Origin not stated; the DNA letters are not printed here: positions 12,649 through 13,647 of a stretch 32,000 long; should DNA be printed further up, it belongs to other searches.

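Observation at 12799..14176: HEPN-motif protein coupled to a 2TM protein: candidate abortive-infection/toxin module at the island edge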

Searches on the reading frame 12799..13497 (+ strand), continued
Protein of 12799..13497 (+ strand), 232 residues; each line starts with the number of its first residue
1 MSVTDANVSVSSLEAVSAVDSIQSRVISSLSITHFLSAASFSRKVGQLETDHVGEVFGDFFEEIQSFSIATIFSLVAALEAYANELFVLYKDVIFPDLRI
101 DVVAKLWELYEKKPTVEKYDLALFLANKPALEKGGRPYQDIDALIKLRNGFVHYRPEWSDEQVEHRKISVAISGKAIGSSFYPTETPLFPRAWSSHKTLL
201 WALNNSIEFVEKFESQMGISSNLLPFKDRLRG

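Call 35: find_related_loci(query=A1, collection=genome_contigs, flank=8000)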
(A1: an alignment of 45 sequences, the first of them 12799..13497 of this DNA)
Query A1 (232 aa) in genome_contigs; peptide patterns used: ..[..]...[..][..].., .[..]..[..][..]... (x = any residue, [..] = any of these).
144 stretches matched a pattern; 70 encode a relative of the query (tblastn E <= 1e-3); 70 distinct loci.
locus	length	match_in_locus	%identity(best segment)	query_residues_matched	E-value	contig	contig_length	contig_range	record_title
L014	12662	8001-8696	100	1-232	4e-154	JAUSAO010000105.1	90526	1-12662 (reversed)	MAG: Gallionella sp. isolate E6_maxbin.073_sub E6_k141_183172, whole genome shotgun sequence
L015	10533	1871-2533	44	9-230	2e-64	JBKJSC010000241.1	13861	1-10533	MAG: Limisphaerales bacterium isolate ant_bin.560 k117_3437141, whole genome shotgun sequence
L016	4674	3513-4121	49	29-232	2e-63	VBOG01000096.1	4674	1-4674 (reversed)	MAG: Nitrospirae bacterium isolate NS_4 14_0903_13_30cm_scaffold_2406572, whole genome shotgun sequence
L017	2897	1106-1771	43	8-230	1e-62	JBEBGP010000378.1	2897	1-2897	MAG: Candidatus Nitrotoga sp. isolate ASF_26 NODE_37943_length_2897_cov_2.731594, whole genome shotgun sequence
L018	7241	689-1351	46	9-230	5e-62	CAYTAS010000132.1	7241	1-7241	MAG TPA_asm: uncultured Nitrospira sp. isolate SRP072547_co1_296 genome assembly, contig: NODE_22055_length_7241_cov_14.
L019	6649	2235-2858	47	23-232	1e-59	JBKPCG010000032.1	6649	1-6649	MAG: Acidobacteriota bacterium isolate GB_EKS_MAG_00058 GB_EKS_000001194764, whole genome shotgun sequence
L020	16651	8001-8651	40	11-230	9e-59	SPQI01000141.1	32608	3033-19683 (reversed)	Oxalobacteraceae bacterium OM1 EFN1C6JQWB, whole genome shotgun sequence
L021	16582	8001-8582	45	21-215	2e-54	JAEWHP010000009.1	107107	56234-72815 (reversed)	MAG: Proteobacteria bacterium isolate OH_PBlB_71 k127_154471, whole genome shotgun sequence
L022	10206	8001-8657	43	12-230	7e-54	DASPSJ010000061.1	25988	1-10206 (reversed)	MAG TPA_asm: Stellaceae bacterium isolate SMAG_U12248 k141_363910, whole genome shotgun sequence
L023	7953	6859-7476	41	25-230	2e-49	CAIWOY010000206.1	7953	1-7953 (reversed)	MAG: uncultured Phycisphaerales bacterium isolate AlinenSedimentsCore3_bin-0378 genome assembly, contig: bin-0378:206/46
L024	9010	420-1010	40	21-219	6e-48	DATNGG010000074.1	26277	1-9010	MAG TPA_asm: Stellaceae bacterium isolate SMAG_U11315 k141_961982, whole genome shotgun sequence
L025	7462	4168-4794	37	25-231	1e-44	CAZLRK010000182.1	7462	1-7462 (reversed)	MAG TPA_asm: uncultured Desulfobacterales bacterium isolate SRP077602_co2_250 genome assembly, contig: NODE_14748_length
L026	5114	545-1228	39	3-232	6e-42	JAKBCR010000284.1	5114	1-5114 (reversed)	MAG: Proteobacteria bacterium isolate ZJ7.bin44 NODE_23050_length_5114_cov_1.985562, whole genome shotgun sequence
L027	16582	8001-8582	37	29-223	1e-41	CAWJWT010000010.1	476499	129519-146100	MAG: uncultured beta proteobacterium isolate MFD01275.bin.2.24 genome assembly, contig: contig_4806, whole genome shotgu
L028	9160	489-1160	36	1-230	5e-41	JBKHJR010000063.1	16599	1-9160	MAG: Desulfurivibrionaceae bacterium isolate D5M12_11 NODE_1286_length_16599_cov_10.125242, whole genome shotgun sequenc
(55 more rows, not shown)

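Call 43: search_protein_families(library=pfam, alignment_id=A3, max_evalue=0.00001)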
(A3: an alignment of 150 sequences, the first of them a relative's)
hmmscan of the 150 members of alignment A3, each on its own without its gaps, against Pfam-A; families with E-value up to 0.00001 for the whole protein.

A. member 1, L001:962-1363:+ (133 aa): 1 family
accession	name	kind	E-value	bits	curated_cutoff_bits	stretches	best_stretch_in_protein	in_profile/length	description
PF04828.22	GFA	-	3e-17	63.2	24.3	1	4-105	1-102/115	Glutathione-dependent formaldehyde-activating enzyme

B. families by the number of members that match (of 150 scanned): 116 families (the first 25 are shown)
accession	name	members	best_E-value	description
PF03796.21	DnaB_C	2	6.2e-111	DnaB-like helicase C terminal domain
PF00872.24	Transposase_mut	2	4.1e-64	Transposase, Mutator family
PF08240.17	ADH_N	2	3.5e-31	Alcohol dehydrogenase GroES-like domain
PF13481.12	AAA_25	2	2.7e-18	AAA domain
PF00037.32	Fer4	2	1.7e-17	4Fe-4S binding domain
PF13274.11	SocA_Panacea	2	2.2e-17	Antitoxin SocA-like, Panacea domain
PF12837.12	Fer4_6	2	1.7e-15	4Fe-4S binding domain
PF12838.12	Fer4_7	2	1.7e-14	4Fe-4S dicluster domain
PF01926.29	MMR_HSR1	2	1.2e-13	50S ribosome-binding GTPase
PF13237.11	Fer4_10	2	4.4e-13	4Fe-4S dicluster domain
PF01844.29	HNH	2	4.7e-13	HNH endonuclease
PF12797.12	Fer4_2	2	6e-13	4Fe-4S binding domain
PF13187.11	Fer4_9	2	7.8e-11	4Fe-4S dicluster domain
PF00350.29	Dynamin_N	2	2e-10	Dynamin family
PF14697.11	Fer4_21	2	9.6e-09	4Fe-4S dicluster domain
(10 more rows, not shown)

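Call 52: find_related_loci(query=A1, collection=viral_contigs, flank=6000)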
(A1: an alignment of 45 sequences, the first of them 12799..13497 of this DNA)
Query A1 (232 aa) in viral_contigs; peptide patterns used: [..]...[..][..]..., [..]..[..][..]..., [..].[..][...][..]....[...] (x = any residue, [..] = any of these).
35 stretches matched a pattern; 3 encode a relative of the query (tblastn E <= 1e-3); 3 distinct loci.
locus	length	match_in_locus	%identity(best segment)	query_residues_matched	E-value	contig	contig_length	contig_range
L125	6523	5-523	40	41-214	1e-39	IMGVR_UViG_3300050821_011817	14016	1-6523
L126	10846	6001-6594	33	28-219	9e-33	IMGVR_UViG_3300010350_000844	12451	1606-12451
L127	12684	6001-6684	33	2-230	1e-30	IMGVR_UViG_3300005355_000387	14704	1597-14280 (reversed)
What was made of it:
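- Three copies lie on IMG/VR viral contigs (call 52).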

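Call 62: search_protein_families(library=pfam, alignment_id=A7, max_evalue=1)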
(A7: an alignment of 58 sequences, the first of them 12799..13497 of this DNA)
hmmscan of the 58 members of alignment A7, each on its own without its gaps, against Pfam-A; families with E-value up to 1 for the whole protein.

A. member 1, window:12799-13497:+ (232 aa): 1 family
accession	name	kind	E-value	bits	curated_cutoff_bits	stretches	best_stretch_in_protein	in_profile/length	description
PF18735.6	HEPN_RiboL-PSP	-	0.21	11.9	28.4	0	134-153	143-158/191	RiboL-PSP-HEPN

B. families by the number of members that match (of 58 scanned): 28 families (the first 25 are shown)
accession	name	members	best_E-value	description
PF18735.6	HEPN_RiboL-PSP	14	0.00022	RiboL-PSP-HEPN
PF14023.12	Bestrophin-like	6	0.078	Bestrophin-like domain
PF04763.17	DUF562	2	0.0065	Protein of unknown function (DUF562)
PF18612.7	Bac_A_amyl_C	2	0.094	Bacterial Alpha amylase C-terminal domain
PF23664.1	Ig_Pom152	1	0.023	Nucleoporin pom152-like, immunoglobulin-like domain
PF11583.14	AurF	1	0.03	P-aminobenzoate N-oxygenase AurF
PF14320.11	Paramyxo_PNT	1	0.032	Phosphoprotein P region PNT disordered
PF12588.13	PSDC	1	0.042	Phophatidylserine decarboxylase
PF01155.25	HypA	1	0.045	Hydrogenase/urease nickel incorporation, metallochaperone, hypA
PF05405.19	Mt_ATP-synt_B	1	0.057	Mitochondrial ATP synthase B chain precursor (ATP-synt_B)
PF21033.3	RMD1-3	1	0.061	Regulator of microtubule dynamics protein 1-3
PF03584.20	Herpes_ICP4_N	1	0.068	Herpesvirus ICP4-like protein N-terminal region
PF18236.6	AGO_N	1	0.079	Argonaute N domain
PF20860.2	Dicers_N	1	0.079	Dicers, N-terminal domain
PF04606.18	Ogr_Delta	1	0.082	Ogr/Delta-like zinc finger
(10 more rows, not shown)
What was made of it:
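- On RiboL-PSP-HEPN (Pfam PF18735): The best family member reaches E 2.2e-4, and 14 of 58 members match below threshold (call 62).
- Pfam HEPN_RiboL-PSP is hit by 14 of 58 members (best E 2.2e-4), against at most 6 of 58 for any other family (call 62).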

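Call 83: search_solved_structures(query=A7, max_evalue=10, show_alignments=3)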
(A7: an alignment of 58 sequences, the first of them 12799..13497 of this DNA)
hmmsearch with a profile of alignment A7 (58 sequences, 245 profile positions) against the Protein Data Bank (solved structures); distinct sequences matched with E-value up to 10: 6.
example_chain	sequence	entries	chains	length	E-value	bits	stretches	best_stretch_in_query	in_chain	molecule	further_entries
1pgv_A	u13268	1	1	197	0.46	13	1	83-136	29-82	tropomodulin TMD-1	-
8yae_A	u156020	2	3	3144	0.92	12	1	65-155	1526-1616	Huntingtin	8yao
6rmh_A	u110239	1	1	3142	0.93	12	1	65-155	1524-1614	Huntingtin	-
9pmw_A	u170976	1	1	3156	0.93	12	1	65-155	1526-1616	Huntingtin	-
6x9o_A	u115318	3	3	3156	0.93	12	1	65-155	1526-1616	Huntingtin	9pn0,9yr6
6ez8_A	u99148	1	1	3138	0.94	12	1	65-155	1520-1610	Huntingtin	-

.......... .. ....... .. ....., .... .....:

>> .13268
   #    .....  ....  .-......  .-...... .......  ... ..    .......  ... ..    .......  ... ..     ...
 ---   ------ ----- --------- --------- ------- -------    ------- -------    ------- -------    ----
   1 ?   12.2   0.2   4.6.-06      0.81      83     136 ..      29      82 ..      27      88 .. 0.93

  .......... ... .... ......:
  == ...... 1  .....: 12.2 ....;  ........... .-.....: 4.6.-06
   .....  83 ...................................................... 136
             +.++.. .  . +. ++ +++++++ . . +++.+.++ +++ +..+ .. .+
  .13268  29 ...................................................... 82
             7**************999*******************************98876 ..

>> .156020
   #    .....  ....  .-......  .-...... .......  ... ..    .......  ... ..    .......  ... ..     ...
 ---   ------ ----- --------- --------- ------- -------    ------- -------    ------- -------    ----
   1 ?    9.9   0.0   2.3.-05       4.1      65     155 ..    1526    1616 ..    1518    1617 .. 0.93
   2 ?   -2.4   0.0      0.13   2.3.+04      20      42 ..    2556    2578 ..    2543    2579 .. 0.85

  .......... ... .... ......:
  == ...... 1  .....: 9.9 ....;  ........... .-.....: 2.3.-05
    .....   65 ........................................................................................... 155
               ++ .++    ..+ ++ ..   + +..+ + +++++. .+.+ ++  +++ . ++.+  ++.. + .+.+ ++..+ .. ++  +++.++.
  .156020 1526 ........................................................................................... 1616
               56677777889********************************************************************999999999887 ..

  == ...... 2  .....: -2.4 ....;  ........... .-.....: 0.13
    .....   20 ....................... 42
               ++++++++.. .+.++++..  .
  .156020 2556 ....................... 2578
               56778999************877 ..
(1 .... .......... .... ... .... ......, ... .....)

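Call 113: list_cluster_members(proteins=[window:12799-13497:+, window:13499-14176:+, window:12245-12619:+, window:12616-12783:+])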
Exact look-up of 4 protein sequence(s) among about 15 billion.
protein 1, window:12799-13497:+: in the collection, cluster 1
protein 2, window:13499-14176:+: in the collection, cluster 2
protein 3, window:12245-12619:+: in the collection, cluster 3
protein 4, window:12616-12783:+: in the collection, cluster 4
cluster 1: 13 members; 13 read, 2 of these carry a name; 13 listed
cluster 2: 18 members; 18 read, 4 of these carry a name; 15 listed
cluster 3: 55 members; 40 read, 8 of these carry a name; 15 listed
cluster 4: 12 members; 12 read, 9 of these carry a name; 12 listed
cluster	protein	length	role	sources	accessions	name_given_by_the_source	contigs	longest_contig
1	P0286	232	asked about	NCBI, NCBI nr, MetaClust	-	-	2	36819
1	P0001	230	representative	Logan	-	-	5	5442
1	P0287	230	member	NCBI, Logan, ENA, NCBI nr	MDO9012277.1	MAG: hypothetical protein Q7U78_10805 [Gallionella sp.] | hypothetical protein [Gallionella sp.]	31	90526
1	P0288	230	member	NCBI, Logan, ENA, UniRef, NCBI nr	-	-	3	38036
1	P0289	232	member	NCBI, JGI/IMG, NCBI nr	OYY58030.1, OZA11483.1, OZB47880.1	MAG: hypothetical protein B7Y05_14580 [Polynucleobacter sp. 24-46-87] | hypothetical protein | MAG: hypothetical protein B7Y55_03410 [Polynucleobacter sp. 35-46-207]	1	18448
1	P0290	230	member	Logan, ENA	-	-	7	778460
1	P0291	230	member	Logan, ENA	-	-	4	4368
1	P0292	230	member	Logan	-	-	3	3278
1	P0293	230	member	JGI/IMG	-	-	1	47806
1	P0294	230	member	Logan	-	-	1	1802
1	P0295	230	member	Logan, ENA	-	-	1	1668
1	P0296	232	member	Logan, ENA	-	-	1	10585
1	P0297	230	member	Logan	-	-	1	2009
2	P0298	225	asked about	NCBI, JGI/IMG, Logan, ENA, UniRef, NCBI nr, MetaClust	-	-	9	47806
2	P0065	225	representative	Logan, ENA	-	-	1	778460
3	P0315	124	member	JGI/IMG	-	hypothetical protein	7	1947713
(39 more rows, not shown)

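Call 114: find_encoding_contigs(protein=P0315, flank=4000, max_places=8)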
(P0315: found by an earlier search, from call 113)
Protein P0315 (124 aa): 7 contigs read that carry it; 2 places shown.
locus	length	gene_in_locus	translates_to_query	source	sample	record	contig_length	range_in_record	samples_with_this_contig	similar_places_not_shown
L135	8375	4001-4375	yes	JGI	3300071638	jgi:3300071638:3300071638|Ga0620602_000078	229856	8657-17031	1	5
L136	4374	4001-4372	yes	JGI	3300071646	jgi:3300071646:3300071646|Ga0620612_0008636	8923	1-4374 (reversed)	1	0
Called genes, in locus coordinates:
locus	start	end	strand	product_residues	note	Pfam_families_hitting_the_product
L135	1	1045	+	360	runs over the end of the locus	PF03235:GmrSD_N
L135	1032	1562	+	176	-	-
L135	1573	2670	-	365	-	PF27126:NmeDI_C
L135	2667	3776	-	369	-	PF00145:DNA_methylase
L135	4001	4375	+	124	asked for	-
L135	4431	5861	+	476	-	PF28123:DUF8370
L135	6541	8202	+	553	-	PF04185:Phosphoesterase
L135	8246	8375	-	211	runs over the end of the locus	-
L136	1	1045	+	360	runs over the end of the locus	PF03235:GmrSD_N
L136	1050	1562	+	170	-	-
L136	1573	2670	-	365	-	PF27126:NmeDI_C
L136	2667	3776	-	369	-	PF00145:DNA_methylase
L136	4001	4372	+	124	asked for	?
